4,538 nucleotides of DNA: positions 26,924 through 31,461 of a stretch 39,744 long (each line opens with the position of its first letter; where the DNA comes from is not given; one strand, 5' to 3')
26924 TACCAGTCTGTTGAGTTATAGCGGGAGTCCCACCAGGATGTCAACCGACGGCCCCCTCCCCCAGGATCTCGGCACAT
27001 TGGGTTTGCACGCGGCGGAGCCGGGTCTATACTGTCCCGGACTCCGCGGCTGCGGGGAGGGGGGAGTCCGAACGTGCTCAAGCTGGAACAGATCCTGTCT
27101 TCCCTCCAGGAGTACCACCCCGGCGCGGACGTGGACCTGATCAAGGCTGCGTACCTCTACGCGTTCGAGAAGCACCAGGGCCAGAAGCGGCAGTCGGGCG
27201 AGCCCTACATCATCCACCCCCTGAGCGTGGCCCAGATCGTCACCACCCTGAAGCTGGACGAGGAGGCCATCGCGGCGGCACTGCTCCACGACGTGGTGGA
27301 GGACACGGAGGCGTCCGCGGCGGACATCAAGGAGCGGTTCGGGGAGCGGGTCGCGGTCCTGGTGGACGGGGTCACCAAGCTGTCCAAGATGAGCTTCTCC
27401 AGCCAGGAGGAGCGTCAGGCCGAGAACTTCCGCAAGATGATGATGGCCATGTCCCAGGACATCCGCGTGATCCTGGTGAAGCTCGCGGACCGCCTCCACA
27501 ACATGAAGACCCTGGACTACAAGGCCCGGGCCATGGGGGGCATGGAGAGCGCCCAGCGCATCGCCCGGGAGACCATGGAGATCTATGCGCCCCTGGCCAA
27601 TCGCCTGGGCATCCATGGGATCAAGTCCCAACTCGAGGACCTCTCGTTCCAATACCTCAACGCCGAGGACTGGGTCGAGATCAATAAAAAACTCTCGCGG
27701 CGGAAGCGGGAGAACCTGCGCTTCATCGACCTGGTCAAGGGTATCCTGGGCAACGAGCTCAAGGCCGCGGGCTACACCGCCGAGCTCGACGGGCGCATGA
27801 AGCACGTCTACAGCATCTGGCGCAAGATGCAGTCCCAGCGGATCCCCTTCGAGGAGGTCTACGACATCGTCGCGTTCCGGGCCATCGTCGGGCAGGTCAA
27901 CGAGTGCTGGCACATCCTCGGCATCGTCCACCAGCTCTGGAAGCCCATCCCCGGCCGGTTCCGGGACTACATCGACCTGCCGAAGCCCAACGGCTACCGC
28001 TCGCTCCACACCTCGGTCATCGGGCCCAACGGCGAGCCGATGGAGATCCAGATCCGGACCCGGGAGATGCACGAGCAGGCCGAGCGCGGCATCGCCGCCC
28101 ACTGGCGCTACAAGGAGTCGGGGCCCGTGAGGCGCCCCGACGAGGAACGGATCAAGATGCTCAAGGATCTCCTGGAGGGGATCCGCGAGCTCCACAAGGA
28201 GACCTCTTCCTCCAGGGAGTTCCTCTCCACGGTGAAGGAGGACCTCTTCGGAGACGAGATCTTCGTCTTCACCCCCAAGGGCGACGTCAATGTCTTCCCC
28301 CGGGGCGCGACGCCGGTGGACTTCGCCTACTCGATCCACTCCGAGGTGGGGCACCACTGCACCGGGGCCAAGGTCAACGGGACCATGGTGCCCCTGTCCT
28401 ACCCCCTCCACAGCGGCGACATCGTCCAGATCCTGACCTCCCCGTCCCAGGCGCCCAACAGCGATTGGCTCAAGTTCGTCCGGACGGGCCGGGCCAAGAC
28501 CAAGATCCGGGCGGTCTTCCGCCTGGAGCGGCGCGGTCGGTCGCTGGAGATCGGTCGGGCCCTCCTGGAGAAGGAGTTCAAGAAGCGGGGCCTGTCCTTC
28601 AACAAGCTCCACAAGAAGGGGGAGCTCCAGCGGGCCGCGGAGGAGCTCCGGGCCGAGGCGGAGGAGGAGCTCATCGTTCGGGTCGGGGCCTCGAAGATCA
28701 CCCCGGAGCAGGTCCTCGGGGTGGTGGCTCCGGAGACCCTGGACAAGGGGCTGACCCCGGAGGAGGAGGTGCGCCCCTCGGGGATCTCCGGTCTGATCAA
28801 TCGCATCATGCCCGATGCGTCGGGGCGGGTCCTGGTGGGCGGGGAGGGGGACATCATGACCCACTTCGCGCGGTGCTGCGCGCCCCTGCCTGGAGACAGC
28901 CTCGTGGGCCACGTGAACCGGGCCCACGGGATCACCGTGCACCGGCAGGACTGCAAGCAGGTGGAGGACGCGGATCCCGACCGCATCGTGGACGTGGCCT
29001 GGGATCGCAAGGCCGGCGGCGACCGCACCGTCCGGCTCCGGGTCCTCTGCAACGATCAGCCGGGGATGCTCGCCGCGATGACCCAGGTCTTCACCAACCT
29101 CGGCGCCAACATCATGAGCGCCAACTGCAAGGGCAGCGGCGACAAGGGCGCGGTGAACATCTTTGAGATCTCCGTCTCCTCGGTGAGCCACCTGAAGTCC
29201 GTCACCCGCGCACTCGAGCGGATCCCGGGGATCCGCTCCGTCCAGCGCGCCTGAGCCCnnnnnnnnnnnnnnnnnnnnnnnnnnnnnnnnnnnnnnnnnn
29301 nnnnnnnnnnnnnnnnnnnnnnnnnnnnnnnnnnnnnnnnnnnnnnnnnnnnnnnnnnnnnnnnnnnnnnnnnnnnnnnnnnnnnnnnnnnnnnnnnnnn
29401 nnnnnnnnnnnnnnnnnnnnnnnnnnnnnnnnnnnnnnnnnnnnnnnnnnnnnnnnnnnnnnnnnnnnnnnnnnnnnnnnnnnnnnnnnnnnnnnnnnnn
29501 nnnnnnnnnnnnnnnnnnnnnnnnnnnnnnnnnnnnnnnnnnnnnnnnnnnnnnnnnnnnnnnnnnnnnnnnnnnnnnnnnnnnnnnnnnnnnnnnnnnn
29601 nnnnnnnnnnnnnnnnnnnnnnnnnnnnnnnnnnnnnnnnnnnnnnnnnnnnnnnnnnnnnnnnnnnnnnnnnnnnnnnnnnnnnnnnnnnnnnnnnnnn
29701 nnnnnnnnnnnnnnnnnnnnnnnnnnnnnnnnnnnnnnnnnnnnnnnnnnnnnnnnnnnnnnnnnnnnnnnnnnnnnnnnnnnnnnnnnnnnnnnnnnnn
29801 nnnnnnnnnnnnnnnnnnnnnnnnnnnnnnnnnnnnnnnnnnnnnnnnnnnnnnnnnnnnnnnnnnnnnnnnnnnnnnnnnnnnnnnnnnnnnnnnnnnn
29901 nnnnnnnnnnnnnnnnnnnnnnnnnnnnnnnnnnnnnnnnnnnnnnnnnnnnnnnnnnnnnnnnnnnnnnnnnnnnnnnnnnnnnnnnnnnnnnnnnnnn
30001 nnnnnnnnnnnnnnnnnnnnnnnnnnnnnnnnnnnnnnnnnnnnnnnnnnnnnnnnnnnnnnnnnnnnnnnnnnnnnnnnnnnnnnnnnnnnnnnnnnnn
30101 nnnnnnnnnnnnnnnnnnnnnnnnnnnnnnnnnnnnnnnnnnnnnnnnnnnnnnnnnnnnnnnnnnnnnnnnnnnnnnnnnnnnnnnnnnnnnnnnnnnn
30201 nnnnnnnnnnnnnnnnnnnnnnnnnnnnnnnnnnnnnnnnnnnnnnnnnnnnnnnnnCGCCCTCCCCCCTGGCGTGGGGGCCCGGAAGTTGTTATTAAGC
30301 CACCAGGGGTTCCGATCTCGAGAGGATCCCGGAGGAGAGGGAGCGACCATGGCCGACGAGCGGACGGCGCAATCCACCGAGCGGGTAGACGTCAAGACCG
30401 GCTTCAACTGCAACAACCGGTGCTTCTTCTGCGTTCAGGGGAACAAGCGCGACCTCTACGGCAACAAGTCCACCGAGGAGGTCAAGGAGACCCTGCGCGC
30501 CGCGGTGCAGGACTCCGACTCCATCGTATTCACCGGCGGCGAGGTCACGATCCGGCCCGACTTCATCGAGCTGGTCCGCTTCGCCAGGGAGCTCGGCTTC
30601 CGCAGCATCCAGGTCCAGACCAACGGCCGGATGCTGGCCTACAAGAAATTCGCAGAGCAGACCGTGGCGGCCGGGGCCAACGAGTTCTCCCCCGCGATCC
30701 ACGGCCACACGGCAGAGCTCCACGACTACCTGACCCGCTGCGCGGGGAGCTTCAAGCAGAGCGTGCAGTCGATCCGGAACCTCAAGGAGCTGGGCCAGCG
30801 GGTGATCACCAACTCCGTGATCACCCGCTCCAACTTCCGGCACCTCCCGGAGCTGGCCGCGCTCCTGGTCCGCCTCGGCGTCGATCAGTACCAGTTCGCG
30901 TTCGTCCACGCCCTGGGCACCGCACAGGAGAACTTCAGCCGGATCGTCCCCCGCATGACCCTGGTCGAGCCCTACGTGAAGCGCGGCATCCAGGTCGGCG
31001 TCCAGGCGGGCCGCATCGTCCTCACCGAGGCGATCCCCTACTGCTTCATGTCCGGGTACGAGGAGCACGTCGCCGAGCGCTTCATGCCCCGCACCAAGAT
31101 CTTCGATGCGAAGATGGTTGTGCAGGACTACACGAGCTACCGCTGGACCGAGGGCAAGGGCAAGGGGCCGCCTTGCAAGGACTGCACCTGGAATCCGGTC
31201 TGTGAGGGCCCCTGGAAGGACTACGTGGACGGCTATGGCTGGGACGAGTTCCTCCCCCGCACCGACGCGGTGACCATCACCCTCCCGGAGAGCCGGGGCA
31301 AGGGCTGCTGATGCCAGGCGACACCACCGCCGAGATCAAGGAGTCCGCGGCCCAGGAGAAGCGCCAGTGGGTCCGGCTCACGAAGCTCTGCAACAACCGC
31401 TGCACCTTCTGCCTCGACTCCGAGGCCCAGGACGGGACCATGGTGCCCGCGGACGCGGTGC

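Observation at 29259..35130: Four tandem paralogous radical-SAM genes plus an A24-peptidase-like membrane protein, translationally abutting relA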

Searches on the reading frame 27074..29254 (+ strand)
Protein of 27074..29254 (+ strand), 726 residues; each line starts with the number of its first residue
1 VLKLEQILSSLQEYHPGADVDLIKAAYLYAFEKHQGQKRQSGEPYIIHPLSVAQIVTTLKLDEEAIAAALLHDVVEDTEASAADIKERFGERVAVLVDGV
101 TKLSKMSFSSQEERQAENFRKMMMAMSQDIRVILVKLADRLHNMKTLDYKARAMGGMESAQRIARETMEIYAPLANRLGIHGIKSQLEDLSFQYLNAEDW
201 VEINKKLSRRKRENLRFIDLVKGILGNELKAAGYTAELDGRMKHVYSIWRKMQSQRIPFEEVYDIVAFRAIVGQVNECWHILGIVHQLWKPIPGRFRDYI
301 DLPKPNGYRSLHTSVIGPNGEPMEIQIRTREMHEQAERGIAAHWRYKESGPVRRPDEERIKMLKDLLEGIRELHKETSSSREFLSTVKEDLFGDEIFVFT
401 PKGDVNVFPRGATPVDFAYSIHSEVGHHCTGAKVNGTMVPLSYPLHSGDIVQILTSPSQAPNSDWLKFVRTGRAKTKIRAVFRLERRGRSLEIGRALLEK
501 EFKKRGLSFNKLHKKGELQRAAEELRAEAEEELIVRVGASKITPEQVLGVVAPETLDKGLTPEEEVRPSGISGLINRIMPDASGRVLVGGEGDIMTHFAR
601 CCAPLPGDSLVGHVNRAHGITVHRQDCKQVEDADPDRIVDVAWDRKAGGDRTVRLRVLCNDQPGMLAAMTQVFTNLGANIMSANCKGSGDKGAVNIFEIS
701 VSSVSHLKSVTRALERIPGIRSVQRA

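Call 3: search_protein_families(library=pfam, proteins=[window:27074-29254:+], max_evalue=0.01)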
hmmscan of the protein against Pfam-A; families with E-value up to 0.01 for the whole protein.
window:27074-29254:+ (726 aa): 8 families
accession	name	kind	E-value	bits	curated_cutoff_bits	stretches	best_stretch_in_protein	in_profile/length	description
PF13328.12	HD_4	-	3.3e-50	170.3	27.2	1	26-180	1-155/156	HD domain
PF04607.23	RelA_SpoT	-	2.9e-43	147.2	27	1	240-349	1-111/113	Region found in RelA / SpoT proteins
PF02824.27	TGS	-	5.5e-24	84.4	22.2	1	396-455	1-60/60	TGS domain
PF13291.12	ACT_4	-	4.2e-15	56.6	27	1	651-725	5-80/80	ACT domain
PF19296.4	RelA_AH_RIS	-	2.5e-13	51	23.8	1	468-629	3-174/185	RelA/SpoT, AH and RIS domains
PF01966.28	HD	-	2.4e-12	47.6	22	1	45-144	1-116/116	HD domain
PF01842.31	ACT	-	5.6e-10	39.2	27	1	654-718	2-65/66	ACT domain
PF22629.2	ACT_AHAS_ss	-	2.5e-05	24.8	27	1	655-720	1-65/67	AHAS small subunit-like ACT domain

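Call 4: search_protein_families(library=ncbifam, proteins=[window:27074-29254:+], max_evalue=0.01)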
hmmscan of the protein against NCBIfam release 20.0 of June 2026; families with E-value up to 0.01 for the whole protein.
window:27074-29254:+ (726 aa): 10 families
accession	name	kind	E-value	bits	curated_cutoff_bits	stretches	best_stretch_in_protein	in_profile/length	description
TIGR00691.1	spoT_relA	subfamily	3.6e-219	729.5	499.2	1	26-723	1-685/687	RelA/SpoT family protein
NF008303.0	PRK11092.1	equivalog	2.5e-192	640.8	947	1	4-725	4-699/702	bifunctional GTP diphosphokinase/guanosine-3',5'-bis pyrophosphate 3'-pyrophosphohydrolase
NF008124.0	PRK10872.1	equivalog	3.4e-154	515.2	728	1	24-720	36-735/744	GTP diphosphokinase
NF053588.1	GTPPhKinYjbM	equivalog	1.1e-06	28.6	320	1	239-381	41-189/201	GTP diphosphokinase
NF006352.0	PRK08577.1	equivalog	2.9e-06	27.4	140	1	650-724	54-130/136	hypothetical protein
TIGR01693.1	UTase_glnD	equivalog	0.00013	20.4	519.4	1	639-707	767-833/850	[protein-PII] uridylyltransferase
NF007171.0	PRK09602.1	subfamily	0.00018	20.5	387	1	404-455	342-395/397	YchF-related putative GTPase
NF002895.0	PRK03381.1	equivalog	0.00046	18.4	631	1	622-713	679-768/782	[protein-PII] uridylyltransferase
NF003467.0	PRK05092.1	equivalog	0.0012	16.7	959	1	637-712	729-801/940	[protein-PII] uridylyltransferase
NF005600.0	PRK07334.1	equivalog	0.0042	15.7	496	1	650-691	329-370/408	threonine ammonia-lyase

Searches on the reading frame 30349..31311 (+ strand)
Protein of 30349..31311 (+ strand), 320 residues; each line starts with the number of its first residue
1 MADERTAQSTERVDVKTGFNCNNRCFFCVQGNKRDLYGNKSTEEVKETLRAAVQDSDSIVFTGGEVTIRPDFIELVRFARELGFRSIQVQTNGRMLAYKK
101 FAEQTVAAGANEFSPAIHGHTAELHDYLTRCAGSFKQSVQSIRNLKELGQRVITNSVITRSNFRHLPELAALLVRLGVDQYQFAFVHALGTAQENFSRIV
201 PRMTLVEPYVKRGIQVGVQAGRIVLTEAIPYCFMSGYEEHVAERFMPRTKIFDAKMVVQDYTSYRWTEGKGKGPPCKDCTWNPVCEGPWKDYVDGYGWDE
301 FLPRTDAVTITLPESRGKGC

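Call 3: search_protein_families(library=pfam, proteins=[window:30349-31311:+], max_evalue=0.01)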
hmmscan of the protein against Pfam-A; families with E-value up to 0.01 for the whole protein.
window:30349-31311:+ (320 aa): 1 family
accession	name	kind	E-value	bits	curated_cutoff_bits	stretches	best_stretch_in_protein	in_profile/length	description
PF04055.27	Radical_SAM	-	9.1e-22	78.4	29.5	1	17-171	3-164/166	Radical SAM superfamily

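Call 4: search_protein_families(library=ncbifam, proteins=[window:30349-31311:+], max_evalue=0.01)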
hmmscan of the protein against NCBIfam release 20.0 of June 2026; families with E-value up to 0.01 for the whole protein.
window:30349-31311:+ (320 aa): 52 families (the best 25 are shown)
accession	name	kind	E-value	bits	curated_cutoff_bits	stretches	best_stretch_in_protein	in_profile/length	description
NF038332.1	rSAM_rare_HxsC4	exception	2.8e-53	181.3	500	2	3-216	6-224/335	radical SAM protein HxsC4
TIGR03977.1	rSAM_pair_HxsC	equivalog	1.8e-28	99.3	267.9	1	20-239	34-258/292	His-Xaa-Ser system radical SAM maturase HxsC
TIGR04545.1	rSAM_ahbD_hemeb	equivalog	4.8e-23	82.1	500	1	19-195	8-184/339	heme b synthase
NF045574.1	sacti_mat_StsB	exception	6.6e-22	78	625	1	20-194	105-277/466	StsB family radical SAM/SPASM domain sactipeptide maturase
TIGR04053.2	TIGR04053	equivalog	3.9e-21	75.7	395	1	21-194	18-194/366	TIGR04053 family radical SAM/SPASM domain-containing protein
TIGR03913.1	rad_SAM_trio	equivalog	1.1e-19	70.2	591.75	1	19-224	27-232/477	GDL motif peptide-associated radical SAM/SPASM maturase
TIGR04466.1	rSAM_BlsE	equivalog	1.2e-19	71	400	1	20-185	12-174/327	cytosylglucuronate decarboxylase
TIGR04055.1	rSAM_NirJ2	equivalog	1.1e-17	64.6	500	1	16-194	5-182/326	putative heme d1 biosynthesis radical SAM protein NirJ2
TIGR04347.1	pseudo_SAM_Halo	equivalog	1.4e-17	64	525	1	16-187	43-213/390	TIGR04347 family pseudo-SAM/SPASM protein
TIGR04051.1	rSAM_NirJ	equivalog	3.8e-17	62.3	515.45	1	21-194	12-184/354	heme d1 biosynthesis radical SAM protein NirJ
TIGR04054.1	rSAM_NirJ1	equivalog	4.5e-17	61.7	650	1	18-183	43-207/387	putative heme d1 biosynthesis radical SAM protein NirJ1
TIGR02668.1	moaA_archaeal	equivalog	4.3e-16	58.8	325.25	1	15-206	14-206/303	GTP 3',8-cyclase MoaA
TIGR04317.1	W_rSAM_matur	equivalog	7.2e-16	58.2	380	1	15-184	8-182/349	tungsten cofactor oxidoreductase radical SAM maturase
TIGR04546.1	rSAM_ahbC_deAc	equivalog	2.6e-15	56.1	650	1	20-183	48-210/390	12,18-didecarboxysiroheme deacetylase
TIGR03962.1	mycofact_rSAM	equivalog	3.8e-15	55.9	265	1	18-178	19-178/339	mycofactocin radical SAM maturase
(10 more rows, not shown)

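Call 40: search_protein_families(library=padloc, proteins=[window:30349-31311:+], max_evalue=0.001)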
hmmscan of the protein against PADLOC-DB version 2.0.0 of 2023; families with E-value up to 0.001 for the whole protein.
window:30349-31311:+ (320 aa): 2 families
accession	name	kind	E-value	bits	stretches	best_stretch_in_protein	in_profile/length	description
PDLC02904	pVip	-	1.7e-12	45.4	1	20-182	12-171/262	Viperins associated with kinases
PDLC02903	pVip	-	7e-11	40.1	1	20-164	9-151/257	Viperins not associated with kinases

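Call 63: search_solved_structures(query=window:30349-31311:+, max_evalue=0.001)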
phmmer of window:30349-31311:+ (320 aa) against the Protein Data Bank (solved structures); distinct sequences matched with E-value up to 0.001: 6.
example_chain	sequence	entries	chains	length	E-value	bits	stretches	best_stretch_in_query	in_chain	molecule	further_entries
7vob_C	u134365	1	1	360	4.2e-16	62.5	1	20-184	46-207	Cytosylglucuronate decarboxylase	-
7voc_C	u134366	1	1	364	4.3e-16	62.4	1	20-184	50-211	Cytosylglucuronate decarboxylase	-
7tol_A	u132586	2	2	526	8.1e-10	41.8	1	15-113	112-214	glycerol dibiphytanyl glycerol tetraether - macrocyclic archaeol synthase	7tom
6c8v_A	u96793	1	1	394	3.7e-09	39.6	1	20-211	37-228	Coenzyme PQQ synthesis protein E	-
6efn_A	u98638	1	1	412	2.1e-06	30.6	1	20-198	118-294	Sporulation killing factor maturation protein SkfB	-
7wzv_A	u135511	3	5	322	0.00049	22.8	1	7-97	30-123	4Fe-4S cluster-binding domain-containing protein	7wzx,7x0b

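Call 90: list_cluster_members(proteins=[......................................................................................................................, P0033, P0041, P0121, P0001, window:30349-31311:+, window:32974-33906:+])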
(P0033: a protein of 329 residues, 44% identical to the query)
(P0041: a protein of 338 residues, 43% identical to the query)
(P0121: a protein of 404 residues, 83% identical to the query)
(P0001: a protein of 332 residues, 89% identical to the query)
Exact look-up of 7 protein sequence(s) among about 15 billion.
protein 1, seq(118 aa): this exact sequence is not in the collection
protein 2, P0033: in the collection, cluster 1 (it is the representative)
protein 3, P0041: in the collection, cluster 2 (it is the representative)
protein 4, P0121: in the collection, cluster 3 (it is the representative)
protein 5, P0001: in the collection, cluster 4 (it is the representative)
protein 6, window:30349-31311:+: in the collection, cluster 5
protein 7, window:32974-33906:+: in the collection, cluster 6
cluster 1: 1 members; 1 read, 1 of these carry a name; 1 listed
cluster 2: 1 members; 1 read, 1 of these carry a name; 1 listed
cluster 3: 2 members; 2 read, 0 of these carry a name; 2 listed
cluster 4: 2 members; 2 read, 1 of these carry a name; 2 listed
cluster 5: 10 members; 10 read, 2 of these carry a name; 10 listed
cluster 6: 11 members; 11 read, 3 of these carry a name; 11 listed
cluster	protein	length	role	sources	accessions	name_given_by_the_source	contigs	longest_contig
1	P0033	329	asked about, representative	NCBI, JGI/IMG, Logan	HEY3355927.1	MAG TPA: radical SAM protein [Polyangia bacterium] | cyclic pyranopterin phosphate synthase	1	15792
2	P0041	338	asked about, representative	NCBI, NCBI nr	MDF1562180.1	MAG: radical SAM protein [Deltaproteobacteria bacterium] | radical SAM protein [Deltaproteobacteria bacterium]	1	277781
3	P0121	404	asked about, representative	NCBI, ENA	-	-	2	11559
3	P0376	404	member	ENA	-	-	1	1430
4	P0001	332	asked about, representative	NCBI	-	-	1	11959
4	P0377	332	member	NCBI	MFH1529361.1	MAG: radical SAM protein [Pseudomonadota bacterium]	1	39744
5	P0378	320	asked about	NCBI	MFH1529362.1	MAG: radical SAM protein [Pseudomonadota bacterium]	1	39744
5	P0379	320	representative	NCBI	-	-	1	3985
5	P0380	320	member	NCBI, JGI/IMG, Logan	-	MoaA/NifB/PqqE/SkfB family radical SAM enzyme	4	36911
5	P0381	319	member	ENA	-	-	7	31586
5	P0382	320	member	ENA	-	-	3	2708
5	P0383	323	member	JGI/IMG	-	-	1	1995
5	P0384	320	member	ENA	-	-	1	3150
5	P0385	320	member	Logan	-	-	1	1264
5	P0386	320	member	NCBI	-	-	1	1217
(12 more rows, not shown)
